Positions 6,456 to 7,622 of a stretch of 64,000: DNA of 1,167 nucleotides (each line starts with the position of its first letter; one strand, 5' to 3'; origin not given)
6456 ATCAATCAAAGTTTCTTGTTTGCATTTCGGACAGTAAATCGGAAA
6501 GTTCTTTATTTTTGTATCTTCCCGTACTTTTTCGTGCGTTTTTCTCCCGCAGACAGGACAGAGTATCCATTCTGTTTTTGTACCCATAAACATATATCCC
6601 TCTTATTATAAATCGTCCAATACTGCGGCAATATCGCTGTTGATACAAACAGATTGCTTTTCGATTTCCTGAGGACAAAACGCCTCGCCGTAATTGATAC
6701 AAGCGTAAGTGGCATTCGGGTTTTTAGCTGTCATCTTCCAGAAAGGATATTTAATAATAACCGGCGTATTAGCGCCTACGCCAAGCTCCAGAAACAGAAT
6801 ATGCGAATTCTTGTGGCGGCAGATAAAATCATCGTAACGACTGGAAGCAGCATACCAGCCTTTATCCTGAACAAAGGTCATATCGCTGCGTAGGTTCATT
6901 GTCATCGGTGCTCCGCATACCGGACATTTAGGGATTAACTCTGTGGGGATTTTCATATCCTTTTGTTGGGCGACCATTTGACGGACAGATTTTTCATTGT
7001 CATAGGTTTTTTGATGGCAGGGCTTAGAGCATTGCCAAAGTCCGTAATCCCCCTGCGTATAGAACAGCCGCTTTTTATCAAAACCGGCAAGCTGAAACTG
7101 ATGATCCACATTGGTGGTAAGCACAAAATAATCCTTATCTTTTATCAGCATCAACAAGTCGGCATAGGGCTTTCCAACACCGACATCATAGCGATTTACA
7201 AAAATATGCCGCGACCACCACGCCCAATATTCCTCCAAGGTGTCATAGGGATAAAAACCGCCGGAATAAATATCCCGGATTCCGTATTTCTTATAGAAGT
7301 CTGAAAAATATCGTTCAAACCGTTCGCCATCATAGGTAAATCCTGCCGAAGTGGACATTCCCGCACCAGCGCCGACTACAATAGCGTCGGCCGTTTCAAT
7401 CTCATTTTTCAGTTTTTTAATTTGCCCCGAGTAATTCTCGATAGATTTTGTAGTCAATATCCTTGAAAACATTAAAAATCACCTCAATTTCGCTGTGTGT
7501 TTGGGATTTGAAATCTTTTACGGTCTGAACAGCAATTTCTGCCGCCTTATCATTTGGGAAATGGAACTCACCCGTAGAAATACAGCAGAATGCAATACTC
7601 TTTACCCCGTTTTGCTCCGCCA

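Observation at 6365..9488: FMN-riboswitch-headed operon joining a flavoprotein-ferredoxin fusion to a macrodomain / class-M-like sirtuin pair and a Cys-rich KTR protein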

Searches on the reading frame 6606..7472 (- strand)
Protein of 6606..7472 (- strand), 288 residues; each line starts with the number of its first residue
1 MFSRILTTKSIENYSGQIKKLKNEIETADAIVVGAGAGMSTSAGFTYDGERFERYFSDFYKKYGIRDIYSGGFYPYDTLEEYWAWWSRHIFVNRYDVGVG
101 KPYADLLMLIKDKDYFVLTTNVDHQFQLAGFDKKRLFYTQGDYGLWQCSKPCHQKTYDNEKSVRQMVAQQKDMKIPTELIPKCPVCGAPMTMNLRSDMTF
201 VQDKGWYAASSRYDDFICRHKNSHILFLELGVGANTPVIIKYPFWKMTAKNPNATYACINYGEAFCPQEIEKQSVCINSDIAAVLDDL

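Call 3: search_protein_families(library=pfam, proteins=[window:6606-7472:-], max_evalue=0.01)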
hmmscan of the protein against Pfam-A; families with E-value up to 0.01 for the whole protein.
window:6606-7472:- (288 aa): 1 family
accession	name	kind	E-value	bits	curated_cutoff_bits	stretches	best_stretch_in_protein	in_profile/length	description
PF02146.23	SIR2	-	0.004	17.5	24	1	36-200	1-147/180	Sir2 family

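Call 4: search_protein_families(library=ncbifam, proteins=[window:6606-7472:-], max_evalue=0.01)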
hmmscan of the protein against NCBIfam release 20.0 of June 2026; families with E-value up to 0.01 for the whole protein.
window:6606-7472:- (288 aa): 4 families
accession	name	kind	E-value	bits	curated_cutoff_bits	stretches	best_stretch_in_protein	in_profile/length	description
NF001753.0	PRK00481.1-3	subfamily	6.5e-07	28.6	243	1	18-190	3-159/252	NAD-dependent protein deacylase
NF001754.0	PRK00481.1-4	equivalog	3.2e-05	23.1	252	1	17-161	4-141/244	NAD-dependent protein deacylase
NF040867.1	prot_deacyl_CobB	equivalog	0.00088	18.6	320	1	20-188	2-152/242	NAD-dependent protein deacetylase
NF001752.0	PRK00481.1-1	equivalog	0.0056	16.2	221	0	17-164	3-144/242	NAD-dependent protein deacylase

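Call 5: search_solved_structures(query=window:6606-7472:-, max_evalue=0.01, show_alignments=2)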
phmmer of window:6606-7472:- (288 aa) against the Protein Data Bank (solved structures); distinct sequences matched with E-value up to 0.01: 2.
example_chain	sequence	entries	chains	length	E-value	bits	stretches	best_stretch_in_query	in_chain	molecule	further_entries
5a3a_A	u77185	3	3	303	1.3e-81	277.3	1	17-284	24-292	SIR2 FAMILY PROTEIN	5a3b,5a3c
8rsn_A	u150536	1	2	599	3.9e-22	82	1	11-284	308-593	ADP-ribose 1''-phosphate phosphatase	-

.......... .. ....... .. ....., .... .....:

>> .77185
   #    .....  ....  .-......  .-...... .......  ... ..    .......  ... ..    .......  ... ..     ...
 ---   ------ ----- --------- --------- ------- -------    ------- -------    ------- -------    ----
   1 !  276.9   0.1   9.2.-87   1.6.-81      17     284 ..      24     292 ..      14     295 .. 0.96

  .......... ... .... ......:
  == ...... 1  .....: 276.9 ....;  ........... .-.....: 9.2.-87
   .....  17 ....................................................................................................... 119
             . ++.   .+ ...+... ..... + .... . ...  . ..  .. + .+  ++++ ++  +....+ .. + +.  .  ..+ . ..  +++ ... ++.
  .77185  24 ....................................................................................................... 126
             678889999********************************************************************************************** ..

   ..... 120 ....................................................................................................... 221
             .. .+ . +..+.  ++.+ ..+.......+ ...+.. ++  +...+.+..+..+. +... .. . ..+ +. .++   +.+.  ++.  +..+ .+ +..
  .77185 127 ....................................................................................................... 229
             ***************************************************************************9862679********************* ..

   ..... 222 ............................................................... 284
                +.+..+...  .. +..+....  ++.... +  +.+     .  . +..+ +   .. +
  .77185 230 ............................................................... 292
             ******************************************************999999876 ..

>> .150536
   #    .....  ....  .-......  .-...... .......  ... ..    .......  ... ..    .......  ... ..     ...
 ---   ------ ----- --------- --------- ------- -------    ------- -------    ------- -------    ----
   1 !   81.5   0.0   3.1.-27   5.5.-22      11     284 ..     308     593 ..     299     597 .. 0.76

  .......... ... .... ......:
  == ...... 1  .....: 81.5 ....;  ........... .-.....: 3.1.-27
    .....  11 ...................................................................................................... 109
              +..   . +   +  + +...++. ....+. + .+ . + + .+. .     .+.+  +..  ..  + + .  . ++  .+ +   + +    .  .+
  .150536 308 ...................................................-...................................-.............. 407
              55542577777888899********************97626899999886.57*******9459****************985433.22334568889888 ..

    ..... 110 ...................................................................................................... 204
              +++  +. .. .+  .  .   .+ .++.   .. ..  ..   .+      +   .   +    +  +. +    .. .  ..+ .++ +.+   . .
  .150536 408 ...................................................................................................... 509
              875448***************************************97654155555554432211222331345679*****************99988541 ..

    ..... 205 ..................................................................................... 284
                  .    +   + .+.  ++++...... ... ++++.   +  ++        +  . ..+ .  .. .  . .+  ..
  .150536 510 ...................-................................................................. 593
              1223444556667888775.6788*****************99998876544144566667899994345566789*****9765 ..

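Call 10: find_encoding_contigs(protein=window:6606-7472:-, flank=10000, max_places=10)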
Protein window:6606-7472:- (288 aa): no gene with exactly this product is on record in the collection.

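Call 11: find_homologous_proteins(query=window:6606-7472:-, max_evalue=1e-10)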
Query window:6606-7472:- (288 aa): 8000 proteins with E <= 1e-10 among 8000 candidates; the best 120 are listed.
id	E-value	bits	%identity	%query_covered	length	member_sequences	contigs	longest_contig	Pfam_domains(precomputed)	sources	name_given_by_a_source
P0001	2.1e-196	669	97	100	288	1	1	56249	-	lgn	-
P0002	5.1e-194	661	97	100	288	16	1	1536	-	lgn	-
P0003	1.5e-188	643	94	100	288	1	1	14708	-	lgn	-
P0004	1.8e-188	643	94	100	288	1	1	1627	-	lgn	-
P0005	5.7e-188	641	93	100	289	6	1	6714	-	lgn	-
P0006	5.7e-187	638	93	100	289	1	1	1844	-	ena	-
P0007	1.3e-186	637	92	100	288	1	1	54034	-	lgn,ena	-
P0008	1.1e-185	634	93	100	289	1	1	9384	-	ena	-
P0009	4.4e-183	625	91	100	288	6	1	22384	-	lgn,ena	-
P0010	5.4e-183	625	91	100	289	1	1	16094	-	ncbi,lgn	-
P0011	1.9e-182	623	89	100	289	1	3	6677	-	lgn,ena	-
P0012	2.7e-182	623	90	99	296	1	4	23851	-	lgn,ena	-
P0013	2.1e-181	620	88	100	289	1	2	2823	-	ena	-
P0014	2.2e-181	620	90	100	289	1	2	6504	-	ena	-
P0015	1.1e-180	617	88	100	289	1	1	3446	-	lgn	-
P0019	2.1e-178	610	89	100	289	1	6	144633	-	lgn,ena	-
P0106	2.1e-160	551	78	100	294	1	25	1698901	-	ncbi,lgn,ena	-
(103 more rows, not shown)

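Call 12: find_encoding_contigs(protein=P0001, flank=10000, max_places=3)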
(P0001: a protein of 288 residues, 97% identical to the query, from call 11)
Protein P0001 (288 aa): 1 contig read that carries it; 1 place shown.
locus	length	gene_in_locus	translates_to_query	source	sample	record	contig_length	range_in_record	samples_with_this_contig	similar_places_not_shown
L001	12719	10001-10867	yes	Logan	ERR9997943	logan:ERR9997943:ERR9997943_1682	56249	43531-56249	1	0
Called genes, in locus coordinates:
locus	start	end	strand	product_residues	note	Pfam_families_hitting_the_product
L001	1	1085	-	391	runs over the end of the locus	PF00465:Fe-ADH, PF13685:Fe-ADH_2, PF25137:ADH_Fe_C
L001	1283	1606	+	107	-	-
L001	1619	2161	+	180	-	PF13527:Acetyltransf_9 (weak), PF13673:Acetyltransf_10, PF00583:Acetyltransf_1, PF13508:Acetyltransf_7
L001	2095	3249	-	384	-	PF01594:AI-2E_transport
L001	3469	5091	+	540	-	PF25087:GMPPB_C (weak), PF01636:APH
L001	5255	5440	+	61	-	-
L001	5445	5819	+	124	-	PF14198:TnpV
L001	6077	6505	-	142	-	PF02082:Rrf2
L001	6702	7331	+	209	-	PF13460:NAD_binding_10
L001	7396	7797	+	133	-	PF01243:PNPOx_N, PF16242:Pyrid_ox_like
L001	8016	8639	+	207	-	PF01891:CbiM (weak), PF12822:ECF_trnsprt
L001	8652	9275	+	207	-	PF01243:PNPOx_N (weak), PF13534:Fer4_17 (faint), PF13183:Fer4_8 (faint), PF00037:Fer4 (weak), PF13237:Fer4_10, PF12838:Fer4_7, PF13187:Fer4_9 (weak), PF00037:Fer4 (weak), +4 more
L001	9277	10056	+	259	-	PF01661:Macro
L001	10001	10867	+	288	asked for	-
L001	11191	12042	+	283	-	PF13408:Zn_ribbon_recom, PF14287:DUF4368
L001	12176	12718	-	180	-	?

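Call 13: find_encoding_contigs(protein=P0019, flank=10000, max_places=3)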
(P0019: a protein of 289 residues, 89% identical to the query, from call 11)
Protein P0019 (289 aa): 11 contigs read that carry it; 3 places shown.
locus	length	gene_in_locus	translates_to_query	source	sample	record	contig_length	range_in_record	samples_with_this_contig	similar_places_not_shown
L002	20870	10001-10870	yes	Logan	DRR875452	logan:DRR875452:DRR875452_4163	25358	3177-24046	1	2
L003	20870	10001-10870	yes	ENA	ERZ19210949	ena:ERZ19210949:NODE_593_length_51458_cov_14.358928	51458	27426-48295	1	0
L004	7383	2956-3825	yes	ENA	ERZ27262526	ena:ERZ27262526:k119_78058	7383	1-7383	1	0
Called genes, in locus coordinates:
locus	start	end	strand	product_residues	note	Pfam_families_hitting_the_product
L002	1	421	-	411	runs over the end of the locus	PF05958:tRNA_U5-meth_tr, PF02475:TRM5-TYW2_MTfase (weak), PF03602:Cons_hypoth95, PF09445:Methyltransf_15 (weak), PF13847:Methyltransf_31 (weak)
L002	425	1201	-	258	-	PF02627:CMD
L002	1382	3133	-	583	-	PF01590:GAF, PF00512:HisKA (weak), PF02518:HATPase_c, PF00072:Response_reg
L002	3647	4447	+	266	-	PF13411:MerR_1, PF00376:MerR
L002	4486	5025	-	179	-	PF00857:Isochorismatase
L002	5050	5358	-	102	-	PF13958:ToxN_toxin (weak)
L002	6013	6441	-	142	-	PF02082:Rrf2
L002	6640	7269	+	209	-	PF13460:NAD_binding_10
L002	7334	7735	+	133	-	PF01243:PNPOx_N, PF16242:Pyrid_ox_like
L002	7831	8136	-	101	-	-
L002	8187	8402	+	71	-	-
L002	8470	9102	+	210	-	PF01243:PNPOx_N, PF14697:Fer4_21 (weak), PF00037:Fer4 (weak), PF13237:Fer4_10 (weak), PF12838:Fer4_7 (weak), PF13187:Fer4_9 (weak), PF00037:Fer4 (weak), PF12837:Fer4_6 (weak), +3 more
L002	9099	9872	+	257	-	PF01661:Macro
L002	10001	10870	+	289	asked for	-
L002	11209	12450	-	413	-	PF00501:AMP-binding, PF14535:AMP-binding_C_2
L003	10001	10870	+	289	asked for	-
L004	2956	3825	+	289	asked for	-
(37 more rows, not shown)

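Call 14: find_encoding_contigs(protein=P0106, flank=10000, max_places=3)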
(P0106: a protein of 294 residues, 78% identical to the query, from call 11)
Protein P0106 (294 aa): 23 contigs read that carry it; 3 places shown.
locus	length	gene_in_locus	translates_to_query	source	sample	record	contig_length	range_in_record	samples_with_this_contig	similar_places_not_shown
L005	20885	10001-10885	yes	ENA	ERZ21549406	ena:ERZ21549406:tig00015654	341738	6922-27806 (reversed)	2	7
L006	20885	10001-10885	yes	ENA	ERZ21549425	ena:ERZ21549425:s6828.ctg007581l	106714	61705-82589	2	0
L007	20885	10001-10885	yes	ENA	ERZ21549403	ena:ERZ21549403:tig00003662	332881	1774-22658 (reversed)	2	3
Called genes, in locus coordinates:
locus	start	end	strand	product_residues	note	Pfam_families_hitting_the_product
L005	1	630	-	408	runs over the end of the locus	PF00109:ketoacyl-synt, PF00108:Thiolase_N, PF02801:Ketoacyl-synt_C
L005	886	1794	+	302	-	PF00126:HTH_1, PF03466:LysR_substrate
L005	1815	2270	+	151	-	PF01243:PNPOx_N, PF12900:Pyridox_ox_2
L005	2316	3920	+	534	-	PF00999:Na_H_Exchanger, PF02080:TrkA_C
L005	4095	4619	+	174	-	-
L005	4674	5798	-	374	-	PF03600:CitMHS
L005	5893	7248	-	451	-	PF00860:Xan_ur_permease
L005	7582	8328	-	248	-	PF01183:Glyco_hydro_25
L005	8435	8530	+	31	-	-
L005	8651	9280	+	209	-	PF01243:PNPOx_N (weak), PF13183:Fer4_8 (faint), PF13534:Fer4_17 (faint), PF13484:Fer4_16 (faint), PF14697:Fer4_21 (faint), PF13187:Fer4_9, PF13237:Fer4_10 (weak), PF12838:Fer4_7, +3 more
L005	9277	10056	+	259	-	PF01661:Macro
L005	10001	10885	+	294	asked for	-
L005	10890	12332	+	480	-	PF17767:NAPRTase_N, PF02749:QRPTase_N (weak), PF04095:NAPRTase (faint), PF17956:NAPRTase_C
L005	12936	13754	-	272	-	PF01171:ATP_bind_3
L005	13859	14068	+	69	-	-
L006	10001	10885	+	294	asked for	-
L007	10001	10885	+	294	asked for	-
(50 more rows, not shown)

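Call 20: find_related_loci(query=A1, collection=genome_contigs, flank=10000)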
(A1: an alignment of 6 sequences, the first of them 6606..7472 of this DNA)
Query A1 (288 aa) in genome_contigs; peptide patterns used: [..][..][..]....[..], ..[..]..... (x = any residue, [..] = any of these).
600 stretches matched a pattern (row limit reached: there are more); 562 encode a relative of the query (tblastn E <= 1e-3); the best 80 are kept; 80 distinct loci.
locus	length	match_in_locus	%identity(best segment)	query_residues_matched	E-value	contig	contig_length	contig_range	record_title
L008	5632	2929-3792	82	1-288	2e-170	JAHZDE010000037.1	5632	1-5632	MAG: Clostridiales bacterium isolate HRGM_Genome_2450 HRGM_Genome_2450_37, whole genome shotgun sequence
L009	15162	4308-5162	84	1-285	2e-167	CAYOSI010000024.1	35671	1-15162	MAG TPA_asm: uncultured Oscillospiraceae bacterium isolate SRP222994_co1_238 genome assembly, contig: NODE_2121_length_3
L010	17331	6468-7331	81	1-288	8e-167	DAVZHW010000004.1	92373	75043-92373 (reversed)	MAG TPA_asm: Candidatus Fimenecus sp. isolate gSpreadC_ID_47 NODE_4_length_92373_cov_12.256851, whole genome shotgun seq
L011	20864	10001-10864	80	1-288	1e-164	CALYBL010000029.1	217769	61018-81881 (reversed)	MAG: uncultured Clostridia bacterium isolate E0_RM__bin169 genome assembly, contig: E0_RM__k127_1549125, whole genome sh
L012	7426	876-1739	80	1-288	3e-164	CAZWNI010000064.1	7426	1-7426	MAG TPA_asm: uncultured Oscillospiraceae bacterium isolate SRP141132_co4_87 genome assembly, contig: NODE_10818_length_7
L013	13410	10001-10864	79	1-288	1e-163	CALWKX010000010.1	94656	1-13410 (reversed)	MAG: uncultured Lachnospiraceae bacterium isolate E07__bin56 genome assembly, contig: E07__k127_1943090, whole genome sh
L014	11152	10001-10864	81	1-288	4e-163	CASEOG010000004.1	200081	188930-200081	uncultured Spirochaetales bacterium isolate A50_L2_350350_idba_bin.171 genome assembly, contig: A50_L2_350350_idba_bin.1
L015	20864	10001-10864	80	1-288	6e-163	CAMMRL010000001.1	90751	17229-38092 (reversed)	MAG: uncultured Clostridia bacterium isolate ERR4836886_bin.6_MetaWRAP_v1.1_MAG genome assembly, contig: NODE_60_length_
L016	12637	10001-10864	80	1-288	4e-163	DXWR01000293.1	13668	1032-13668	MAG TPA_asm: Oscillospiraceae bacterium isolate HRGM_Genome_3609 HRGM_Genome_3609_293, whole genome shotgun sequence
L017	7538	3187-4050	80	1-288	7e-163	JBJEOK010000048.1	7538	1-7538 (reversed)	MAG: Acutalibacteraceae bacterium isolate LOHA14_bin.020 NODE_4790_length_7538_cov_16.838701, whole genome shotgun seque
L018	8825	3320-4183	78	1-288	9e-162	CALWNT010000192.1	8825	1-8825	MAG: uncultured Clostridia bacterium isolate E0_RP0__bin66 genome assembly, contig: E0_RP0__k127_1235665, whole genome s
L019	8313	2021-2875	78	1-285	2e-161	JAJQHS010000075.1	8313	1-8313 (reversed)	MAG: Bacillota bacterium isolate U.6_11 NODE_1217_length_8313_cov_8.755268, whole genome shotgun sequence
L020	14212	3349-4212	78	1-288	1e-161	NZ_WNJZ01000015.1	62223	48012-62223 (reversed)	Ruminococcus sp. zg-924 Scaffold15_1, whole genome shotgun sequence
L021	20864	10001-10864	78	1-288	3e-161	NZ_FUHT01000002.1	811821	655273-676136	Massiliimalia massiliensis strain Marseille-P2963T, whole genome shotgun sequence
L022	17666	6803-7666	79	1-288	5e-161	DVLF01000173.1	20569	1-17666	MAG TPA_asm: Candidatus Pelethenecus faecipullorum isolate ChiW17-6978 ChiW17__C157483_L20569_SRR5519631, whole genome s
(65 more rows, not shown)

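Call 66: search_protein_families(library=padloc, proteins=[window:6606-7472:-], max_evalue=0.01)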
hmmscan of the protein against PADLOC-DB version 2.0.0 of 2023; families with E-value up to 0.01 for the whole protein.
window:6606-7472:- (288 aa): 0 families

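Call 76: search_protein_families(library=pfam, proteins=[L021:10870-11050:+], max_evalue=0.01)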
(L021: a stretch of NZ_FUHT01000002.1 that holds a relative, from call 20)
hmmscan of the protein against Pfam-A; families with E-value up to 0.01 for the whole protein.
L021:10870-11050:+ (60 aa): 9 families
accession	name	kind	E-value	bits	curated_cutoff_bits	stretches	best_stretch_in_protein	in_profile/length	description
PF14205.11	Cys_rich_KTR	-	4.4e-26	90.9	25.5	1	9-58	1-50/54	Cysteine-rich KTR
PF21349.2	RUBY_RBDX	-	0.0012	18.7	26.5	0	8-20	13-25/30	Rubrerythrin, rubredoxin-like domain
PF13248.11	Zn_ribbon_3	-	0.0015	18.4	27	0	6-20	11-25/26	zinc-ribbon domain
PF08772.16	Zn_ribbon_NOB1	-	0.0017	18.9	24.9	0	36-50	24-38/72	Nin one binding (NOB1) Zn-ribbon like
PF24441.1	DUF7560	-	0.0021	18.2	27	0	31-48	1-18/44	Family of unknown function (DUF7560)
PF24460.1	DUF7575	-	0.0033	17.2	28.5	0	13-21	5-13/28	Domain of unknown function (DUF7575)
PF25169.1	DUF7830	-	0.0066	16.7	27.5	0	23-47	18-46/72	Domain of unknown function (DUF7830)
PF03884.20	YacG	-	0.0082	16.3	25.5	0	38-57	3-22/52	DNA gyrase inhibitor YacG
PF06044.18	DpnI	-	0.0094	16.1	26.7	1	10-44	30-62/183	Dam-replacing family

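Call 86: search_protein_families(library=ncbifam, proteins=[L001:8016-8639:+], max_evalue=0.001)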
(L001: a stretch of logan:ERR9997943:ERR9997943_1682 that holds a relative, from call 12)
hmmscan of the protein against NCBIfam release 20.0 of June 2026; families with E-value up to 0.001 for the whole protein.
L001:8016-8639:+ (207 aa): 3 families
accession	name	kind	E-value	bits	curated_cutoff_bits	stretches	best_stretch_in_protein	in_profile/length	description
TIGR04518.1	ECF_S_folT_fam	subfamily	2.6e-06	27.3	60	1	17-147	2-129/163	folate family ECF transporter S component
NF008873.0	PRK11909.1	equivalog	0.00011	22.1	225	1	11-138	29-154/230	cobalt transporter CbiM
NF046054.1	memb_MPN527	equivalog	0.00059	20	80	0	21-148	4-144/211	MPN527 family putative ECF transporter permease subunit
